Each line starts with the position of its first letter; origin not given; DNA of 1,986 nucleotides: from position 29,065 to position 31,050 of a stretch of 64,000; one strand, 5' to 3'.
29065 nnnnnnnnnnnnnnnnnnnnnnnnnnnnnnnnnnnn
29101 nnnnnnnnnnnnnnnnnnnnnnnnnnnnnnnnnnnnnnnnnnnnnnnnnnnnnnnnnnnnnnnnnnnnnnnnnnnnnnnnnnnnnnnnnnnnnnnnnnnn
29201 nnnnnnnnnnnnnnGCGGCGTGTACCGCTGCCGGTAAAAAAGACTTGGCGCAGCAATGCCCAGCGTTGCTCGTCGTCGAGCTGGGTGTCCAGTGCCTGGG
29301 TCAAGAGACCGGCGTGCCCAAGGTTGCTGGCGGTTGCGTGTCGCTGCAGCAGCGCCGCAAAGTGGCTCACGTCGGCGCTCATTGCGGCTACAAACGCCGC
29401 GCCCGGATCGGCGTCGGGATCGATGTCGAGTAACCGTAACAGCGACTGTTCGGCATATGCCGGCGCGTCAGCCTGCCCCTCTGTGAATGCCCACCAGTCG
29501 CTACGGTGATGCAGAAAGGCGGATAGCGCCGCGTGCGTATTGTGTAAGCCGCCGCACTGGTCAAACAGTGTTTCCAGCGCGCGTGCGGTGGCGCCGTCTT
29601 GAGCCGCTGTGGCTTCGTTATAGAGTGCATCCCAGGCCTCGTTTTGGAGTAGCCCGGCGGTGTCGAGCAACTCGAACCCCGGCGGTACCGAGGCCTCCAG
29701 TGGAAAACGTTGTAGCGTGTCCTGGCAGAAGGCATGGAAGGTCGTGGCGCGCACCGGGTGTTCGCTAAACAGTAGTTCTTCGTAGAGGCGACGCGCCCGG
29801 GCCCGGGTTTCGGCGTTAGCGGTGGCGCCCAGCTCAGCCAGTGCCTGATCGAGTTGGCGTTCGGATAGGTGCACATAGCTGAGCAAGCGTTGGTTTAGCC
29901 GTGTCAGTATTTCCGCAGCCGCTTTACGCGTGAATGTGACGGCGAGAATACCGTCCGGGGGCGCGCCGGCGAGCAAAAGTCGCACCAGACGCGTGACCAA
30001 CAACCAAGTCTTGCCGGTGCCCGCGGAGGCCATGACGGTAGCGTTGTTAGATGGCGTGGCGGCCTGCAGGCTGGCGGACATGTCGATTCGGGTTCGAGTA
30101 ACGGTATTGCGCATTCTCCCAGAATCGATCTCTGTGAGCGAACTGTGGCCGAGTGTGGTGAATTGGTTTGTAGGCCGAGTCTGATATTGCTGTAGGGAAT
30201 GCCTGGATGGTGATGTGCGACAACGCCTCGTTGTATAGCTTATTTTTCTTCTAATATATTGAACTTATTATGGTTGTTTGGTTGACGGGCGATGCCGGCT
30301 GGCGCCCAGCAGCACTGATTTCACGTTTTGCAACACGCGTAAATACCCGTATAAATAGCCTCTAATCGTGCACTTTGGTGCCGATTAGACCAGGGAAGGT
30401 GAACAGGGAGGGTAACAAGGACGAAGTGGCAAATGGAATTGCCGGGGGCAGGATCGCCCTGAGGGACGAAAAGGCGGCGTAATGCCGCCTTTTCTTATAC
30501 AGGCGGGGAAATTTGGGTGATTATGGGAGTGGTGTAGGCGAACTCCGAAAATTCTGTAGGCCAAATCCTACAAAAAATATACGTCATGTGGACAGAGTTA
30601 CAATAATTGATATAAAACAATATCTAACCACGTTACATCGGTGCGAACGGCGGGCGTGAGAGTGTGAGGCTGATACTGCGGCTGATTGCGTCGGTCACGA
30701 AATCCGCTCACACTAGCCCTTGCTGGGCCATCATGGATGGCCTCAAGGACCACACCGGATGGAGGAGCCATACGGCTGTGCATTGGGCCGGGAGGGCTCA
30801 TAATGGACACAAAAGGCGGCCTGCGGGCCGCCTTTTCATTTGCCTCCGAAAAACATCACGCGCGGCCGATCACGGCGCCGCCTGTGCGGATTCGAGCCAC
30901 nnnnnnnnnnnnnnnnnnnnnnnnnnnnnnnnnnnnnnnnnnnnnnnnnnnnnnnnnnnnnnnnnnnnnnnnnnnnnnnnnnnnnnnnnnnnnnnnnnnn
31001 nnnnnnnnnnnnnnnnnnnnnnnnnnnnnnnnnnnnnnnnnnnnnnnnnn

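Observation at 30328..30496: Candidate Csr/Rsm-type sponge RNA 1: six A(N)GGA motifs between a consensus-like promoter and an intrinsic terminator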

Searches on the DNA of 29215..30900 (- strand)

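Call 4: search_rna_families(source=window, start=30100, end=30900, threshold=evalue, max_evalue=10, show_alignments=4)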
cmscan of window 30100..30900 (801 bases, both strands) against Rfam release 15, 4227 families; matches with E-value up to 10: 14.
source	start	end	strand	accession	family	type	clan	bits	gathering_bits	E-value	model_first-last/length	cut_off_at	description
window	30809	30878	-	RF02057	STnc40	Gene; sRNA;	-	21.5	45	0.44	1-70/70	no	Salmonella enterica sRNA STnc40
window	30422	30504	+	RF02055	STnc380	Gene; sRNA;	-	19.6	60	0.3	1-108/108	no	Enterobacterial sRNA STnc380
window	30805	30882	-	RF01409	STnc250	Gene; sRNA;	-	19.1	42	0.41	1-94/94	no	STnc250 Hfq binding RNA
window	30151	30229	+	RF01285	snoU31b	Gene; snRNA; snoRNA; CD-box;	-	18.9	37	0.85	1-86/86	no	Small nucleolar RNA U31b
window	30100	30147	+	RF01651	ceN69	Gene; snRNA; snoRNA; CD-box;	-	18.6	45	0.96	60-107/107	5'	Caenorhabditis snoRNA ceN69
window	30809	30900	-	RF02601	BASRCI337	Gene; sRNA;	-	18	229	0.06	67-191/191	5'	Brucella sRNA CI337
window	30811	30843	+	RF00489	ctRNA_p42d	Gene; antisense;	-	17.2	50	1.1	1-46/46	no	ctRNA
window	30471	30499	-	RF02053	STnc430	Gene; sRNA;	-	17.1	47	6.7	122-151/162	no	Enterobacterial sRNA STnc430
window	30809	30853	-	RF01388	isrD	Gene; sRNA;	-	16.4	37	2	1-51/51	no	isrD Hfq binding RNA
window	30437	30532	+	RF02127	GNAS-AS1_1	Gene; lncRNA;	-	15.5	45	7.5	1-105/105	no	GNAS antisense RNA 1 conserved region 1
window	30420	30501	+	RF01409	STnc250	Gene; sRNA;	-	14.6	42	5.3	1-94/94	no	STnc250 Hfq binding RNA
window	30385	30497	+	RF00166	PrrB_RsmZ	Gene; sRNA;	CL00106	13.9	44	1.1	1-133/133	no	PrrB/RsmZ RNA family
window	30800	30900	+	RF01808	MicX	Gene; sRNA;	-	13.4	75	3.3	1-105/194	3'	MicX Vibrio cholerae sRNA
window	30809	30900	+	RF02603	BASRCII26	Gene; sRNA;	-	13.2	218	1.1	1-93/190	3'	Brucella sRNA CII26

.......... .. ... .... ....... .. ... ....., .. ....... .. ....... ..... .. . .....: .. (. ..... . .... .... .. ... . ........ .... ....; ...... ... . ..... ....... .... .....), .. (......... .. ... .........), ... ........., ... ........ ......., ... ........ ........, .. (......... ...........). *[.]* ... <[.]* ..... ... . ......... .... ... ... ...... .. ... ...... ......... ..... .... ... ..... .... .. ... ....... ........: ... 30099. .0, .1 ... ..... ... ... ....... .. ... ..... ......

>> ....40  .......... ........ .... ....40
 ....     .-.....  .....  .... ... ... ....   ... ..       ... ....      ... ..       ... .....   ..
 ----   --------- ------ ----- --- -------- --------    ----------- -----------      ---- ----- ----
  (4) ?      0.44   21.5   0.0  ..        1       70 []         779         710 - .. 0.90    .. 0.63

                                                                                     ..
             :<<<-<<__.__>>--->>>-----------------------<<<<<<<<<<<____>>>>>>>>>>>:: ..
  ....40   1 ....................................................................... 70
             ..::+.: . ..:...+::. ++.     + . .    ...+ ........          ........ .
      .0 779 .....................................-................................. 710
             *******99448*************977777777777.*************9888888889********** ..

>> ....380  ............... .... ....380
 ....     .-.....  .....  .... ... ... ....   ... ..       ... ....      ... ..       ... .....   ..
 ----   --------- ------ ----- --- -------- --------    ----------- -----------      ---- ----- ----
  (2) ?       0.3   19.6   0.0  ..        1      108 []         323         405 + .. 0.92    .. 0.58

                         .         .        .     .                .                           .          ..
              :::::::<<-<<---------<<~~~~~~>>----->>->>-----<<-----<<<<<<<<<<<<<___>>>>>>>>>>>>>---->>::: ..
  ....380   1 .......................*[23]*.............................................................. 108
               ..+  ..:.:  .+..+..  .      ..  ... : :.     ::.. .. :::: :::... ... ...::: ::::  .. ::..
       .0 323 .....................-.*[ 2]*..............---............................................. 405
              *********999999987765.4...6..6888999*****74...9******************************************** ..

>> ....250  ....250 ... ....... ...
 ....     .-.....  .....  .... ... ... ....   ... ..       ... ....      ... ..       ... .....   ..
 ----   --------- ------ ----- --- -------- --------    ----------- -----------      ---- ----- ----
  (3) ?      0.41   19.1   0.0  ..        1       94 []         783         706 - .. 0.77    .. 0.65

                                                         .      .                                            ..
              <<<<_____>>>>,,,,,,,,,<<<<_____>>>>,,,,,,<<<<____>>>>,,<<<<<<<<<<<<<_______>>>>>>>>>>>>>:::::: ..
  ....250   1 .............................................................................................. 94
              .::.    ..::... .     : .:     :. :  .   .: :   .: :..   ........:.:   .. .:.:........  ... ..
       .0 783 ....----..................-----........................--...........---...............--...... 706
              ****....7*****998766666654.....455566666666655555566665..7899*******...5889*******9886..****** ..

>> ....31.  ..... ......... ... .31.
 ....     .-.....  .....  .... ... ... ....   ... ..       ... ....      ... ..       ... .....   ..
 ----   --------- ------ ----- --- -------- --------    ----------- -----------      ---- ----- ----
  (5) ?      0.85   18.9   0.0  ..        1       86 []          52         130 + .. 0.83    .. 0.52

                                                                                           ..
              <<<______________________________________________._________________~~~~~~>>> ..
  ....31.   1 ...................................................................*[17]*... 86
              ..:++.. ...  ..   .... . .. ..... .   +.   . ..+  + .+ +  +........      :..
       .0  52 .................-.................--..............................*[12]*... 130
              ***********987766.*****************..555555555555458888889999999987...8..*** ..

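Call 18: search_rna_families(sources=[L001, L002, L005, L006, L008, L011, L013, L016, L018, L020, L021, L024, L026, L037, L038, L040, L049, L053, L075, L077], threshold=gathering)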
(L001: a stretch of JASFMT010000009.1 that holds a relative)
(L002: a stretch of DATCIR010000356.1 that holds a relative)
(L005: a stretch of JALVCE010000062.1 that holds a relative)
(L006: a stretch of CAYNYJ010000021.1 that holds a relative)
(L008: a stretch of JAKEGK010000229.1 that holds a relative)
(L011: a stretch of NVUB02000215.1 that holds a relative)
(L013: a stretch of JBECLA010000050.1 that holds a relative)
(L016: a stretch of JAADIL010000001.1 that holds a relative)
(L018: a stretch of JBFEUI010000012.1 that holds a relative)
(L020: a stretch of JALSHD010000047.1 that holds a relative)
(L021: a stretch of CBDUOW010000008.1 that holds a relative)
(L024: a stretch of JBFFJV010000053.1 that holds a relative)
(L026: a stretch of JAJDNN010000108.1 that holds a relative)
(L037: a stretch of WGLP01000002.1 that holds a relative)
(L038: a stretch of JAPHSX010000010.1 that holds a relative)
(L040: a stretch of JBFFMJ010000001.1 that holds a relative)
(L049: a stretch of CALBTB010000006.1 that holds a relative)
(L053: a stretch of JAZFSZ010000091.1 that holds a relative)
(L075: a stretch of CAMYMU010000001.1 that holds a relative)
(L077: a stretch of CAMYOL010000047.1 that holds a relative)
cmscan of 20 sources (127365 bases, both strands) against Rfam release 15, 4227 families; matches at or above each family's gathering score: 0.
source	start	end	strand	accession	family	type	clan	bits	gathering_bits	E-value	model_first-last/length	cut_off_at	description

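Call 29: build_rna_model(alignment_id=A1)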
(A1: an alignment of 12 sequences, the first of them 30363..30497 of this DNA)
Model R1 built from alignment A1 (12 sequences, 169 columns); structure: RNAalifold consensus.
model positions 139; base pairs 21; branch points 2; effective number of sequences 3.36; information 0.59 bits per position. Calibrated on 0.2 Mb of random sequence (short: E-values are rough).
structure used (alignment columns):
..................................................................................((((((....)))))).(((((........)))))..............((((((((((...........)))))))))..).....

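Call 31: search_with_rna_model(model_id=R1, sources=[window, L081, L082, L083, L084, L085, L086, L087, L088, L089, L090, L091, L092, L093, L094, L095, L096, L097, L098, L099, L100, L101, L102, L103, L104, L105, L106, L107, L108, L109, L110, L111, L112, L113, L114, L115, L116, L117, L118, L119, L120, L121, L122, L123, L124, L125, L126, L127, L128, L129, L130, L131, L132, L133, L134, L135, L001, L002, L003, L004, L005, L006, L007, L008, L009, L010, L011, L012, L013, L014, L015, L016, L017, L018, L019, L020, L021, L022, L023, L024, L025, L026, L027, L028, L029, L030, L031, L032, L033, L034, L035, L036, L037, L038, L039, L040, L041, L042, L043, L044], max_evalue=1, make_alignment=true)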
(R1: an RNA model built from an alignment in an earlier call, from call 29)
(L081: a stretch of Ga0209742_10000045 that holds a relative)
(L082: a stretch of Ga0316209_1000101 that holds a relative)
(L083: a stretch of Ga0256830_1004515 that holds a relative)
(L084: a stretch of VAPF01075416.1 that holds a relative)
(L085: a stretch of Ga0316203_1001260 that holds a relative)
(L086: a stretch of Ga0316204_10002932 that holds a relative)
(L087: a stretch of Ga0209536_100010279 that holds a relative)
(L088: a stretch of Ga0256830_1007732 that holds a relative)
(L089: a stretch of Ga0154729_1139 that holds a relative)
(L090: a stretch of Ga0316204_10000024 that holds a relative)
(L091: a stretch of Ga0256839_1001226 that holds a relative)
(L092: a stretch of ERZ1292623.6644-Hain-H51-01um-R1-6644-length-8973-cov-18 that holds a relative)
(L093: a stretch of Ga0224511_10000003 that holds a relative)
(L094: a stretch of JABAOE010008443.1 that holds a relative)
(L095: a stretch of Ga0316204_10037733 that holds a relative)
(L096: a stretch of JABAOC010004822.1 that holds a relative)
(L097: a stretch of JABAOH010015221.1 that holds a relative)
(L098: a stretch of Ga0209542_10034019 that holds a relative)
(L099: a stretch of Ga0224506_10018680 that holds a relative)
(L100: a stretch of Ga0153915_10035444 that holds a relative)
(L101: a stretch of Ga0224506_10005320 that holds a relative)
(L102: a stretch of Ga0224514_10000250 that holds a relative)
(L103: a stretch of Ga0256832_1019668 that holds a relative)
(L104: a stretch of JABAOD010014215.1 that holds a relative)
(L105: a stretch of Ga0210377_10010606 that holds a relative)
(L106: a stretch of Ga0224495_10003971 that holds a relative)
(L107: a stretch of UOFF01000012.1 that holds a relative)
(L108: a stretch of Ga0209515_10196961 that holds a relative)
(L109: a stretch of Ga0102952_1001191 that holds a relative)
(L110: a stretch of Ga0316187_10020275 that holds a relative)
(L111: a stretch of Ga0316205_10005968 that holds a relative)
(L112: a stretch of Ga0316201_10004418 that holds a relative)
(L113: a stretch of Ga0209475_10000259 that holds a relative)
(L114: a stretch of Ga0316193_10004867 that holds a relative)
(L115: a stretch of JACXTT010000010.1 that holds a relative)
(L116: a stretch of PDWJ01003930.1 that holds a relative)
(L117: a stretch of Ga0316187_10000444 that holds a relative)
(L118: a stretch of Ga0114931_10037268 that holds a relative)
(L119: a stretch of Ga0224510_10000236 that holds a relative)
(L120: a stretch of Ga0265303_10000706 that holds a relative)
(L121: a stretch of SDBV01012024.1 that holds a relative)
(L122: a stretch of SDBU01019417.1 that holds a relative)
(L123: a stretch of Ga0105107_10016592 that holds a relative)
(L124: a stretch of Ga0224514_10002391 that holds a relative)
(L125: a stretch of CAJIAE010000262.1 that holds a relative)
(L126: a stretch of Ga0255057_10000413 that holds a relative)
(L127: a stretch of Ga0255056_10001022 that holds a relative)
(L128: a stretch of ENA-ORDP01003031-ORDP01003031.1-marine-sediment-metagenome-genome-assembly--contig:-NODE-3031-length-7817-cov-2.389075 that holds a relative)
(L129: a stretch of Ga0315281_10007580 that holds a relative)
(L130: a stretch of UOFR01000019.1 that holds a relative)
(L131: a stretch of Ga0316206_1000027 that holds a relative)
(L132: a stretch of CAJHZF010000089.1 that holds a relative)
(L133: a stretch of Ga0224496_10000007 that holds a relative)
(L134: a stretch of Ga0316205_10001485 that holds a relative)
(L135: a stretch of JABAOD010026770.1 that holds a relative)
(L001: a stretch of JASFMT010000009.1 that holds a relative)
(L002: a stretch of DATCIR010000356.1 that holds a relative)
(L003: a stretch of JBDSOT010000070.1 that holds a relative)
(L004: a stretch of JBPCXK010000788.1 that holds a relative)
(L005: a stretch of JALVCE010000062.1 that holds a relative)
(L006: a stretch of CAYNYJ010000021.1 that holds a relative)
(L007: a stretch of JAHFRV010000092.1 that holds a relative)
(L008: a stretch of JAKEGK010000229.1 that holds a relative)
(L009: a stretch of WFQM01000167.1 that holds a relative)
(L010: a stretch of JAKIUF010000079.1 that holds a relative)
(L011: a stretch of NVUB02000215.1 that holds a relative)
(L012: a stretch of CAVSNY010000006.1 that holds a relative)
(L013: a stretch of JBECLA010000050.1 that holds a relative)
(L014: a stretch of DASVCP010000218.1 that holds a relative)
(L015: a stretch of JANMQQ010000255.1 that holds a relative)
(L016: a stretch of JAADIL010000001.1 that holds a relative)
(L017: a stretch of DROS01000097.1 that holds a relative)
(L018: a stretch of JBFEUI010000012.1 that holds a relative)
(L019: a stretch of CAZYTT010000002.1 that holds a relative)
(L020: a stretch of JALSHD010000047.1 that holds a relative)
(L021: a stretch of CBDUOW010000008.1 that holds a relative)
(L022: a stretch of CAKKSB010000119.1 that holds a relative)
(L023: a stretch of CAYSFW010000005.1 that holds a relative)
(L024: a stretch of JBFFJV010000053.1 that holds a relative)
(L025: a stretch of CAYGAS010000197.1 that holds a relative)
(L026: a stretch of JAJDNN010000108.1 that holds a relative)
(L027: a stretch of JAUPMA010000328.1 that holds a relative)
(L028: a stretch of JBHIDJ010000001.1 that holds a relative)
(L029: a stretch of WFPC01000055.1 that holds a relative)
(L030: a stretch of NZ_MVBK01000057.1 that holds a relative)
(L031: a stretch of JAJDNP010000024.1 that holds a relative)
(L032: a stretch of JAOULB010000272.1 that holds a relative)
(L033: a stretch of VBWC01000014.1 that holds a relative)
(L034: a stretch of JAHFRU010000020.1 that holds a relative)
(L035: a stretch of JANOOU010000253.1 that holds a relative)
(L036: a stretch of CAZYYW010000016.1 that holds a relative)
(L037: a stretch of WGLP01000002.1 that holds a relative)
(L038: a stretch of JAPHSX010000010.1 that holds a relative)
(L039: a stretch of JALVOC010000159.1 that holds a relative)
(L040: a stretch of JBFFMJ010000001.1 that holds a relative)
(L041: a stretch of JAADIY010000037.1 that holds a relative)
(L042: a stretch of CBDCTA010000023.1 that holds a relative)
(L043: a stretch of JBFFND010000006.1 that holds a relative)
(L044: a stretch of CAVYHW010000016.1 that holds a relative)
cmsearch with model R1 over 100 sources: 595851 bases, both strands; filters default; matches with E-value up to 1: 59.
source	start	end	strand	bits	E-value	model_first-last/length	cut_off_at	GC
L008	2643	2779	-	131.8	1.9e-35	1-139/139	no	0.51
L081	2119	2255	-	130.5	4.4e-35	1-139/139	no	0.5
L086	2065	2207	-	129.5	8.7e-35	1-139/139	no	0.49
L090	2100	2249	-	121.6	1.6e-32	1-139/139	no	0.53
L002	2612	2749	-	121.5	1.7e-32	1-139/139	no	0.56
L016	2340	2480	-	111.2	1.5e-29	1-139/139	no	0.58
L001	2606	2746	-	108.3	1e-28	1-139/139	no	0.54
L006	2487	2626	-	100.8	1.4e-26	1-139/139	no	0.51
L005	314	466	-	99.8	2.7e-26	1-139/139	no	0.62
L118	1691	1818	-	82.8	2.1e-21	1-139/139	no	0.61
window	30704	30840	+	79.6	1.7e-20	1-139/139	no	0.61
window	30366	30497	+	77.5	6.6e-20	1-139/139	no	0.56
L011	2221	2356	-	71.2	4.2e-18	1-139/139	no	0.5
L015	2696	2838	-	34.2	1.7e-07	1-139/139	no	0.56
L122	2133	2297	-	31.1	1.3e-06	1-139/139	no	0.53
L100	2238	2359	-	28.6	6.8e-06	1-139/139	no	0.52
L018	158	292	-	27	2e-05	1-139/139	no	0.44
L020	2631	2762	-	26.6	2.6e-05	1-139/139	no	0.57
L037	2678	2817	-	25.9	4e-05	1-139/139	no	0.54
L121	2160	2324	-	25.6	5.1e-05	1-139/139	no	0.55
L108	145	266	-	25.2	6.4e-05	1-139/139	no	0.54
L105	2210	2331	-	25.1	6.9e-05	1-139/139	no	0.5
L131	2175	2304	-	24.7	9.1e-05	1-139/139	no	0.48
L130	2122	2255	-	23.7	0.00017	1-139/139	no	0.49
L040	2457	2580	-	23.7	0.00018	1-139/139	no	0.44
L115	2234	2369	-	23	0.00028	1-139/139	no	0.5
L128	2123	2297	-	22.4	0.00042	1-139/139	no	0.49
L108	139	175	+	21.5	0.00074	100-134/139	no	0.51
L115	2235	2264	+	21.4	0.00077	107-134/139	no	0.5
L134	2152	2282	-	21.3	0.00083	1-139/139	no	0.47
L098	2151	2329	-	21.3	0.00086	1-139/139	no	0.56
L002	2613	2638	+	21.2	0.00088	107-134/139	no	0.62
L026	2596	2769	-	20.9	0.0011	1-139/139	no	0.5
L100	2235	2268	+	20.7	0.0013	103-134/139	no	0.5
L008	2648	2669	+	20.4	0.0015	111-134/139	no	0.68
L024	2544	2668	-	20.3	0.0017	1-139/139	no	0.44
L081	2124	2145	+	20.1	0.0019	111-134/139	no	0.64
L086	2060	2095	+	20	0.0019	102-134/139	no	0.53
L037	2671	2706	+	18.6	0.0051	99-134/139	no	0.42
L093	2112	2279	-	17.5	0.011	1-139/139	no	0.52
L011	2359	2486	-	17.3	0.012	1-139/139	no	0.45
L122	2135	2161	+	17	0.015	108-134/139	no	0.7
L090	2095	2135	+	16.9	0.016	102-134/139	no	0.56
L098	2158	2177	+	16.6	0.019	113-132/139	no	0.75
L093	2109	2139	+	15.3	0.043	103-134/139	no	0.48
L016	2345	2373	+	14.9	0.056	111-134/139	no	0.69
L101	2086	2226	-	14.7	0.064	1-139/139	no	0.45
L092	2157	2176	+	14.1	0.094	113-132/139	no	0.75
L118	1693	1724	+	13.9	0.11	108-134/139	no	0.72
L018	160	185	+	13.9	0.11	108-134/139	no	0.54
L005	319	347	+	13.9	0.11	111-134/139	no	0.72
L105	2212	2240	+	13.6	0.14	108-134/139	no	0.48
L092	2150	2328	-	13.1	0.19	1-139/139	no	0.56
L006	2387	2525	+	12.2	0.33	1-139/139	no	0.57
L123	1583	1746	-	11.6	0.51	1-139/139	no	0.51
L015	2704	2721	+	11.4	0.59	114-131/139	no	0.89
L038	2458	2581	-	11.2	0.67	1-139/139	no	0.48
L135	2155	2172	-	10.8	0.87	114-131/139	no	0.94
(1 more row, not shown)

Alignment A2: 59 matches aligned to the model, 292 columns, each read 5' to 3' on its own strand. Consensus structure (alignment columns), stored with it:
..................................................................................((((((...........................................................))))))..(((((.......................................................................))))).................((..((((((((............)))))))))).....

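Call 32: search_with_rna_model(model_id=R1, sources=[L045, L046, L047, L048, L049, L050, L051, L052, L053, L054, L055, L056, L057, L058, L059, L060, L061, L062, L063, L064, L065, L066, L067, L068, L069, L070, L071, L072, L073, L074, L075, L076, L077, L078, L079, L080], max_evalue=1)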
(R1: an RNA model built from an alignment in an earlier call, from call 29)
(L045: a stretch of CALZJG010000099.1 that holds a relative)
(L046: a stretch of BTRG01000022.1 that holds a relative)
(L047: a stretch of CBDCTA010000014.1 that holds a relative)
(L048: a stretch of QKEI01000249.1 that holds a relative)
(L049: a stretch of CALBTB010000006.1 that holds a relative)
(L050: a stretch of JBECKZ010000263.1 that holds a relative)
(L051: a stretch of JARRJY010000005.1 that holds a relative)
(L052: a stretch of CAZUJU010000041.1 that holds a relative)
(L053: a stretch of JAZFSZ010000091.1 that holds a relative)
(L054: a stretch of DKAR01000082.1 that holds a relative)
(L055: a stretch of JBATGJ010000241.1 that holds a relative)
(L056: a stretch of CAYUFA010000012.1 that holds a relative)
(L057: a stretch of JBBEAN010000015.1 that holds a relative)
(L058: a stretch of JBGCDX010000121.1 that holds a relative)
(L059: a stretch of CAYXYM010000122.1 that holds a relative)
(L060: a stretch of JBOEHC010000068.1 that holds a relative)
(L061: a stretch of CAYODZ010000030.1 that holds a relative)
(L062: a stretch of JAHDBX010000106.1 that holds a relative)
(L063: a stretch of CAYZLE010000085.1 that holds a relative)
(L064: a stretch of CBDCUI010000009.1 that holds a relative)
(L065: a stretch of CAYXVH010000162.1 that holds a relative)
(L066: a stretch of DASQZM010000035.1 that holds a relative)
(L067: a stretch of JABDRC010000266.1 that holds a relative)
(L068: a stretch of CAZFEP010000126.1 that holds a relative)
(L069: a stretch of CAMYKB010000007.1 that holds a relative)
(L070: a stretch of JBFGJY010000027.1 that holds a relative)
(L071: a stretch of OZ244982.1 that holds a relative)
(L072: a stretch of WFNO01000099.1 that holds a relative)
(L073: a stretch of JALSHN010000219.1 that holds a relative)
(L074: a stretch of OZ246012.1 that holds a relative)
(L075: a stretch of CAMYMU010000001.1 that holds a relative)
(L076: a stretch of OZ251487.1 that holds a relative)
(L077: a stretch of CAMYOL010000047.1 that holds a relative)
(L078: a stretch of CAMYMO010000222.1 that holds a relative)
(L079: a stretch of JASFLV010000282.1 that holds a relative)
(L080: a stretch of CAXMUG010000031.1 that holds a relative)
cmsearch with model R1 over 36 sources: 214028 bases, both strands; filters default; matches with E-value up to 1: 11.
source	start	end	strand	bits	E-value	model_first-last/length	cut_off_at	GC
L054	2636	2773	-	30.9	5.4e-07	1-139/139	no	0.52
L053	2660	2824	-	25.3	2.2e-05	1-139/139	no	0.55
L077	2574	2717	-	21.5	0.00027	36-139/139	no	0.47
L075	2615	2745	-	21.3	0.0003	1-139/139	no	0.47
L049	2659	2810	-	18.1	0.0024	29-139/139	no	0.47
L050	119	250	-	15.1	0.018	1-139/139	no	0.55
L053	2662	2688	+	13.4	0.056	108-134/139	no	0.78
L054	2644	2661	+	11.4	0.21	114-131/139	no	0.89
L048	2745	2762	+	10.9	0.29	114-131/139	no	0.94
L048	2745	2762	-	10.2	0.47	114-131/139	no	0.94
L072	2751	2772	+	10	0.53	113-132/139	no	0.77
